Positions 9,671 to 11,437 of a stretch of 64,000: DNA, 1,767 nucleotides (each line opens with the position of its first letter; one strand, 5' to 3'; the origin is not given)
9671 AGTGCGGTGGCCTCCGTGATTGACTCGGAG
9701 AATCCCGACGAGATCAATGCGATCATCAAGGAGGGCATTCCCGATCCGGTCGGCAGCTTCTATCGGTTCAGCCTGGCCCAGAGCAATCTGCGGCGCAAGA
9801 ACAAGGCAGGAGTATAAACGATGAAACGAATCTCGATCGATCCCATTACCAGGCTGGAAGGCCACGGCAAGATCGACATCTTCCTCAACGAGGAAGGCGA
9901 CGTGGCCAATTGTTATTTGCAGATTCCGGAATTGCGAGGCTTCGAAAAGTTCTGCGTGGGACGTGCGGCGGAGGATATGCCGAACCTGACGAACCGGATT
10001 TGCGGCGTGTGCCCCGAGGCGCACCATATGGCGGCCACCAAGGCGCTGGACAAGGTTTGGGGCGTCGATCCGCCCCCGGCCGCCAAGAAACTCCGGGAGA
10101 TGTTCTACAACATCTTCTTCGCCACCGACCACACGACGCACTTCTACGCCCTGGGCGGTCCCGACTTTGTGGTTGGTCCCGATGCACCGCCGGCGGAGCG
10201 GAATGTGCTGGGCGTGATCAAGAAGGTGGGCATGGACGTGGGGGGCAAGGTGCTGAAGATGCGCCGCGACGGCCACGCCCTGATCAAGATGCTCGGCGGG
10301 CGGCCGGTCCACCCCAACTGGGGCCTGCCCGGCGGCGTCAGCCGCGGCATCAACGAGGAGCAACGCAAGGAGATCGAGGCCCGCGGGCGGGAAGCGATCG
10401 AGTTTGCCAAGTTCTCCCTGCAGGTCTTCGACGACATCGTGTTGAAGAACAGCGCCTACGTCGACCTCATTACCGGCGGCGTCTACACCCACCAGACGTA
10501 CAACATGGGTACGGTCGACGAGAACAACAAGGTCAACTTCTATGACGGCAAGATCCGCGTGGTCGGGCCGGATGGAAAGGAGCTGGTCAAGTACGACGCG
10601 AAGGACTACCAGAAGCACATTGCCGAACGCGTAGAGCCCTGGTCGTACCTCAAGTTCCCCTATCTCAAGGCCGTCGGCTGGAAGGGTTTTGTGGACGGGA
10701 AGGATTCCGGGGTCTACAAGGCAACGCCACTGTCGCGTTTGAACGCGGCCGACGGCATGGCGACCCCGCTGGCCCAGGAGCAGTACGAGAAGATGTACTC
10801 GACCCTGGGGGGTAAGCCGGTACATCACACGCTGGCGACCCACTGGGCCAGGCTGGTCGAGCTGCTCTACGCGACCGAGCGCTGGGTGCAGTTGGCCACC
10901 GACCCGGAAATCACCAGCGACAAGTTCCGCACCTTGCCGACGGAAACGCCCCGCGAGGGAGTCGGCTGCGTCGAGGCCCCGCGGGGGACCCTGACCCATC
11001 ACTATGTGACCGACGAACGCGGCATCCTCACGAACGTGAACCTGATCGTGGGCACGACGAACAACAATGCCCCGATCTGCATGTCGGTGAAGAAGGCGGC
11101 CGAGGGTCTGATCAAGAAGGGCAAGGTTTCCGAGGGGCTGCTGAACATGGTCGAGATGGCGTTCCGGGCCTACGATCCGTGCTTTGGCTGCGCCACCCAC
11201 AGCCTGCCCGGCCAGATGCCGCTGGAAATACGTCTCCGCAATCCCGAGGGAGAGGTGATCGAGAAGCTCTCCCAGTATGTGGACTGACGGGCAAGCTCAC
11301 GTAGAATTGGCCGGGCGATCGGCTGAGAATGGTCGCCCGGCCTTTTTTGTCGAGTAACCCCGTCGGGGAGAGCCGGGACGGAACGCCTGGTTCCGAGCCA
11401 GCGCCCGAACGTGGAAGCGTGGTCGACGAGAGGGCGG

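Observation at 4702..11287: Complete HdrCBA-MvhDGA (methanogen-type electron-bifurcating hydrogenase / heterodisulfide reductase) module in a planctomycete-like bacterium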

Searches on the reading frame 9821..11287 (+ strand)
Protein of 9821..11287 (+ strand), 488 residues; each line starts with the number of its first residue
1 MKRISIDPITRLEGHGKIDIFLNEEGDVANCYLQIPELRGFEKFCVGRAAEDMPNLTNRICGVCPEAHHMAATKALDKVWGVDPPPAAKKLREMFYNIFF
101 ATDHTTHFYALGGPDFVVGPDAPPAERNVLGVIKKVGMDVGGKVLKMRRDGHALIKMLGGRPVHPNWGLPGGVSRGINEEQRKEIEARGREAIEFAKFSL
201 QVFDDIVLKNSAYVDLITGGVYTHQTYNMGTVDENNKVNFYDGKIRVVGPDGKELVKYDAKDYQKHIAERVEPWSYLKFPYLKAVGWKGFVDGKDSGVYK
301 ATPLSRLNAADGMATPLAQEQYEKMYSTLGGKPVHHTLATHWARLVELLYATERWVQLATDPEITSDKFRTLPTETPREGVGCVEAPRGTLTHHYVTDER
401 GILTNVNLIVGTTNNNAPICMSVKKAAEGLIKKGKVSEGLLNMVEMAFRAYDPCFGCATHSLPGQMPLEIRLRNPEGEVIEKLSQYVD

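Call 3: search_protein_families(library=pfam, proteins=[window:9821-11287:+])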
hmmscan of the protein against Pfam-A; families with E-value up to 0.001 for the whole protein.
window:9821-11287:+ (488 aa): 1 family
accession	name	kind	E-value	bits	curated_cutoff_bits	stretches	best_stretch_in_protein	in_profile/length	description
PF00374.24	NiFeSe_Hases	-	3.8e-36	125.6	25.8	2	39-117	1-79/508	Nickel-dependent hydrogenase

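Call 4: search_protein_families(library=ncbifam, proteins=[window:9821-11287:+])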
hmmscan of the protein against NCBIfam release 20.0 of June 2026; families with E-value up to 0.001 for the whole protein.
window:9821-11287:+ (488 aa): 10 families
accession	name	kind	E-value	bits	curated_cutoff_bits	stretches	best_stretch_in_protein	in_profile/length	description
NF041785.2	VhuA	equivalog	6.3e-113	377.5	800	1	1-432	1-418/418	F420-non-reducing hydrogenase Vhu subunit A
NF033181.1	NiFeSe_hydrog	equivalog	8.8e-50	170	600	2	1-122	1-121/507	nickel-dependent hydrogenase large subunit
NF045518.1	H2_NiFeSe_large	exception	3.9e-48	164.5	780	1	3-462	3-482/485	NiFeSe hydrogenase large subunit HysA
NF040828.1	sulfhyd_ShyA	equivalog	5.6e-43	147.4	700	2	4-206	3-197/415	NAD(P)-dependent hydrogenase/sulfhydrogenase 2 subunit alpha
TIGR03295.1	frhA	equivalog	2.5e-40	138.7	392.5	2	2-208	3-201/412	coenzyme F420 hydrogenase subunit alpha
NF040832.1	sulfhyd_HydA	equivalog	1.2e-34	120.1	880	1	4-460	5-422/426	NADPH-dependent hydrogenase/sulfhydrogenase 1 subunit alpha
NF007778.0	PRK10467.1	equivalog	3.7e-26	91.5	969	2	2-117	3-117/567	hydrogenase 2 large subunit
NF007550.0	PRK10170.1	equivalog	5.9e-26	91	1101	2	2-119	17-134/597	Ni/Fe-hydrogenase large subunit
NF041786.2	VhuU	equivalog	1.7e-08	34.1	70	1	437-461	4-28/45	F420-non-reducing hydrogenase selenoprotein subunit VhuU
NF004739.1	PRK06075.1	equivalog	4.3e-06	25.8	360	0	15-104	13-104/384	NADH-quinone oxidoreductase subunit D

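Call 8: find_related_loci(query=window:9821-11287:+, collection=genome_contigs, flank=10000)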
Query window:9821-11287:+ (488 aa) in genome_contigs; peptide patterns used: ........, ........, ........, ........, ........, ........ (x = any residue, [..] = any of these).
599 stretches matched a pattern (row limit reached: there are more); 592 encode a relative of the query (tblastn E <= 1e-3); the best 80 are kept; 80 distinct loci.
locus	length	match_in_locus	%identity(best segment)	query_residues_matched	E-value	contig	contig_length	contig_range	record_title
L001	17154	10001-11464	93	1-488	0e+0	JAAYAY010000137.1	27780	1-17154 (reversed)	MAG: Planctomycetaceae bacterium isolate AS06rmzACSIP_219 233464_AS06, whole genome shotgun sequence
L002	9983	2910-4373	87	1-488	0e+0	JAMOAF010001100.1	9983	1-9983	MAG: Planctomycetota bacterium isolate Bin_67 Bin_67_scaffold_6712, whole genome shotgun sequence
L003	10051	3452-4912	86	2-488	0e+0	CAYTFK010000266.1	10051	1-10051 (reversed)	MAG TPA_asm: uncultured Planctomycetaceae bacterium isolate binchicken_co43_353 genome assembly, contig: NODE_11952_leng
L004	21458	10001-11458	85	2-487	0e+0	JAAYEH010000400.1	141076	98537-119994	MAG: Rhodopirellula sp. isolate AS06rmzACSIP_8 439299_AS06, whole genome shotgun sequence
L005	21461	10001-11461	85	1-487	0e+0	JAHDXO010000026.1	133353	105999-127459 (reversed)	MAG: Pirellulaceae bacterium isolate PLA7 NODE_417_length_133353_cov_10.542221, whole genome shotgun sequence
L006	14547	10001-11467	84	1-488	0e+0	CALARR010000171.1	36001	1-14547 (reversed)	MAG TPA_asm: uncultured Planctomycetales bacterium isolate SRR3330210_bin.80_CONCOCT_v1.1_MAG genome assembly, contig: E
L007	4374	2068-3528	84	1-487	0e+0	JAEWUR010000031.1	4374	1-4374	MAG: Planctomycetota bacterium isolate OH_SDB_29 k127_1269807, whole genome shotgun sequence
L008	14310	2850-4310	83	1-487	0e+0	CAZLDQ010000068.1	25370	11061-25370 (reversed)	MAG TPA_asm: uncultured Planctomycetaceae bacterium isolate SRP167436_co1_175 genome assembly, contig: NODE_2897_length_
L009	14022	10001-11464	82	1-488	0e+0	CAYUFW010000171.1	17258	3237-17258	MAG TPA_asm: uncultured Pirellulaceae bacterium isolate SRP239243_co2_373 genome assembly, contig: NODE_5368_length_1725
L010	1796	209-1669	82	1-487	0e+0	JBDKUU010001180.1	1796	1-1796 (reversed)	MAG: Phycisphaerales bacterium isolate 8_bin.166 c_000002019563, whole genome shotgun sequence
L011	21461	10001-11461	82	1-487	0e+0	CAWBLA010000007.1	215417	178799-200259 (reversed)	MAG: uncultured Planctomycetaceae bacterium isolate MFD02416.bin.2.133 genome assembly, contig: contig_47918, whole geno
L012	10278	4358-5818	82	1-487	0e+0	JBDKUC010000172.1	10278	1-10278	MAG: Thermoguttaceae bacterium isolate 7_bin.159_R1 c_000000311712, whole genome shotgun sequence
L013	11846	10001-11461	82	1-487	0e+0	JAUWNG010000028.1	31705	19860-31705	MAG: Planctomycetota bacterium isolate CSMAG_2418 CSMAG_2418_k141_33768_length_31705_cov_17.9763, whole genome shotgun s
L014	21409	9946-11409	81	1-488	0e+0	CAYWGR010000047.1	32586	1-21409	MAG TPA_asm: uncultured Planctomycetaceae bacterium isolate binchicken_co66_277 genome assembly, contig: NODE_2292_lengt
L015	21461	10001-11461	81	1-487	0e+0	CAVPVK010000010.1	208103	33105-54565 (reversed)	MAG: uncultured Planctomycetia bacterium isolate MFD00082.bin.2.49 genome assembly, contig: contig_2847, whole genome sh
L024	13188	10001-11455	82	2-486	0e+0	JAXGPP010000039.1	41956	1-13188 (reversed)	MAG: Thermoguttaceae bacterium isolate AnMBR.bin305 bin305_39, whole genome shotgun sequence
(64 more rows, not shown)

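Call 9: find_homologous_proteins(query=window:9821-11287:+)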
Query window:9821-11287:+ (488 aa): 8000 proteins with E <= 0.001 among 8000 candidates; the best 120 are listed.
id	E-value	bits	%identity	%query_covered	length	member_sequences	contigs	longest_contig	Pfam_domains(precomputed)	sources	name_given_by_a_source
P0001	0.0e+0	1146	100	100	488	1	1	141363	PF00374.25,PF27537.1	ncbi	-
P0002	0.0e+0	1104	96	100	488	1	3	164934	PF00374.25,PF27537.1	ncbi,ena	-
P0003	0.0e+0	1092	94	100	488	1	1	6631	PF00374.25,PF27537.1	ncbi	ncbi:MAG: Ni/Fe hydrogenase subunit alpha [Thermoguttaceae bacterium]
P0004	0.0e+0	1088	94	100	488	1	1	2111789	PF00374.25,PF27537.1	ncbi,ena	-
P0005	0.0e+0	1087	94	100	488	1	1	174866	PF00374.25,PF27537.1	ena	-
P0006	0.0e+0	1085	94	100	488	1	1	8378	PF00374.25,PF27537.1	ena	-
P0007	0.0e+0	1083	93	100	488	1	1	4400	PF00374.25,PF27537.1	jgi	-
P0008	0.0e+0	1077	93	100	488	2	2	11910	PF00374.25,PF27537.1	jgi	jgi:F420-non-reducing hydrogenase large subunit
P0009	0.0e+0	1068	91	100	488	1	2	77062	PF00374.25,PF27537.1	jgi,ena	-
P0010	0.0e+0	1063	91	100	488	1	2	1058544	PF00374.25,PF27537.1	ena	-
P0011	0.0e+0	1062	91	100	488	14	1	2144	PF00374.25,PF27537.1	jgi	jgi:F420-non-reducing hydrogenase large subunit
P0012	0.0e+0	1034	87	100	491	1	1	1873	PF00374.25,PF27537.1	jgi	-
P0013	0.0e+0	1034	87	100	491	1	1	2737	PF00374.25,PF27537.1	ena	-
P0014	0.0e+0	1034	88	100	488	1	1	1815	PF00374.25,PF27537.1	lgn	-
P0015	0.0e+0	1032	87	100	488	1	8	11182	PF00374.25,PF27537.1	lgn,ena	-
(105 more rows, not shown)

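Call 10: find_encoding_contigs(protein=window:9821-11287:+, flank=10000, max_places=3)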
Protein window:9821-11287:+ (488 aa): no gene with exactly this product is on record in the collection.

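Call 19: search_solved_structures(query=window:9821-11287:+, max_evalue=1e-10, show_alignments=1)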
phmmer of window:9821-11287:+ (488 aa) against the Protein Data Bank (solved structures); distinct sequences matched with E-value up to 1e-10: 68 (the best 60 are shown).
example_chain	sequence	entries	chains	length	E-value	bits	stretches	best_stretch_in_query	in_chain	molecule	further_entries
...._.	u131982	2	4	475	4.4e-115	388.3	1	3-484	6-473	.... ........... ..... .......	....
5odc_F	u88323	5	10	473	1.3e-112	380.1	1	2-463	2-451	Methyl-viologen reducing hydrogenase subunit A | Methyl-viologen reducing hydrogenase, subunit A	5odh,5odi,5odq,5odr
9sw2_F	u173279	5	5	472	7.3e-105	354.6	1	2-482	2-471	F420-non-reducing hydrogenase subunit A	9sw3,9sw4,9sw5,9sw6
9sfi_g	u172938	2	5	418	2.5e-101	342.9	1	2-431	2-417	Coenzyme F420-reducing hydrogenase, alpha subunit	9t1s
5xf9_D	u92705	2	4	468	5.9e-95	321.9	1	2-460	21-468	NAD-reducing hydrogenase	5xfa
5jsu_B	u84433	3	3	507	1.2e-39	139.5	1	3-464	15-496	Periplasmic [NiFeSe] hydrogenase, large subunit, selenocysteine-containing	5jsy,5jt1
5jsh_B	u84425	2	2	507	3.8e-38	134.5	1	3-464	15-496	Periplasmic [NiFeSe] hydrogenase, large subunit, selenocysteine-containing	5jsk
6rtp_B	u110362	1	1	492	2.3e-37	131.9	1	3-460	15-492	Periplasmic [NiFeSe] hydrogenase, large subunit, selenocysteine-containing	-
3ze6_B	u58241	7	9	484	3e-37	131.6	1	3-460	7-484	PERIPLASMIC [NIFESE] HYDROGENASE, LARGE SUBUNIT, SELENOCYS SELENOCYSTEINE-CONTAINING | PERIPLASMIC [NIFESE] HYDROGENASE, LARGE SUBUNIT, SELENOCYSTEINE-CONTAININ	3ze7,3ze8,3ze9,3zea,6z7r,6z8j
2wpn_B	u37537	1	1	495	3.3e-37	131.4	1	3-460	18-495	PERIPLASMIC [NIFESE] HYDROGENASE, LARGE SUBUNIT, SELENOCYSTEINE-CONTAINING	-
6z8m_B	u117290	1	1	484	2e-36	128.8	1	3-460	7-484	Periplasmic [NiFeSe] hydrogenase, large subunit, selenocysteine-containing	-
6z8o_B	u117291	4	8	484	2e-36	128.8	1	3-460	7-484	Periplasmic [NiFeSe] hydrogenase, large subunit, selenocysteine-containing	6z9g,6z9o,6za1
6ruc_B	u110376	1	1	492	2.1e-36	128.7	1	3-460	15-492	Periplasmic [NiFeSe] hydrogenase, large subunit, selenocysteine-containing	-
6ru9_B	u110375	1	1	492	2.1e-36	128.7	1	3-460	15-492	Periplasmic [NiFeSe] hydrogenase, large subunit, selenocysteine-containing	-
4kl8_L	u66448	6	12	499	1e-32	116.6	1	3-460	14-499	Nickel-dependent hydrogenase large subunit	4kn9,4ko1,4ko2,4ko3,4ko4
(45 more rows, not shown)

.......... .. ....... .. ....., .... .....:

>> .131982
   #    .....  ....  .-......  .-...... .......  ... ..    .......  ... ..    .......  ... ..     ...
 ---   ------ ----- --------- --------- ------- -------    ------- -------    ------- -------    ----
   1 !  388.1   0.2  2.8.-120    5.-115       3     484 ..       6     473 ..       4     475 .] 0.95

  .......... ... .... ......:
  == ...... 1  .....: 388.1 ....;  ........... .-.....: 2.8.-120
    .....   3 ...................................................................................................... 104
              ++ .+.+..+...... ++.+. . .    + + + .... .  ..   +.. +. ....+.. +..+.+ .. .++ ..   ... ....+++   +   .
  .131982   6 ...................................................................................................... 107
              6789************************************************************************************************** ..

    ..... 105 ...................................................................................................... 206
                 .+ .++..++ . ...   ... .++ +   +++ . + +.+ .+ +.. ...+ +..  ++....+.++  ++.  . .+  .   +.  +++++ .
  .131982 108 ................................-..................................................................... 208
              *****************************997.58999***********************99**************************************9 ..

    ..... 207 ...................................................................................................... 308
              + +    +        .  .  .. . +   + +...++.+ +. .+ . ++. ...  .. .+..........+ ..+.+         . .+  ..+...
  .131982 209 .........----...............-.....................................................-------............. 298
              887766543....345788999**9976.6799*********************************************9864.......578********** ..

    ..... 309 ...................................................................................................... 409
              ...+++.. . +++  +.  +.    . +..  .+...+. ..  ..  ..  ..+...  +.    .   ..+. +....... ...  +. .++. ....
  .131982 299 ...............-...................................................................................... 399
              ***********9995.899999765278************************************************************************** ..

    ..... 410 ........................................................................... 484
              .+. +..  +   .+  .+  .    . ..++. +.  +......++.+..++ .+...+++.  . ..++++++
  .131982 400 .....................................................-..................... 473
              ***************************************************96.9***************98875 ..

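Call 27: list_cluster_members(proteins=[P0001])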
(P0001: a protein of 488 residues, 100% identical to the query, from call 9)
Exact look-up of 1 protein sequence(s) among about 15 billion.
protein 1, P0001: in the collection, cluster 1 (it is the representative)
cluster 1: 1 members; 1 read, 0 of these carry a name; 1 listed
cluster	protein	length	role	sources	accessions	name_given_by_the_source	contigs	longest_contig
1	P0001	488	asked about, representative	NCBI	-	-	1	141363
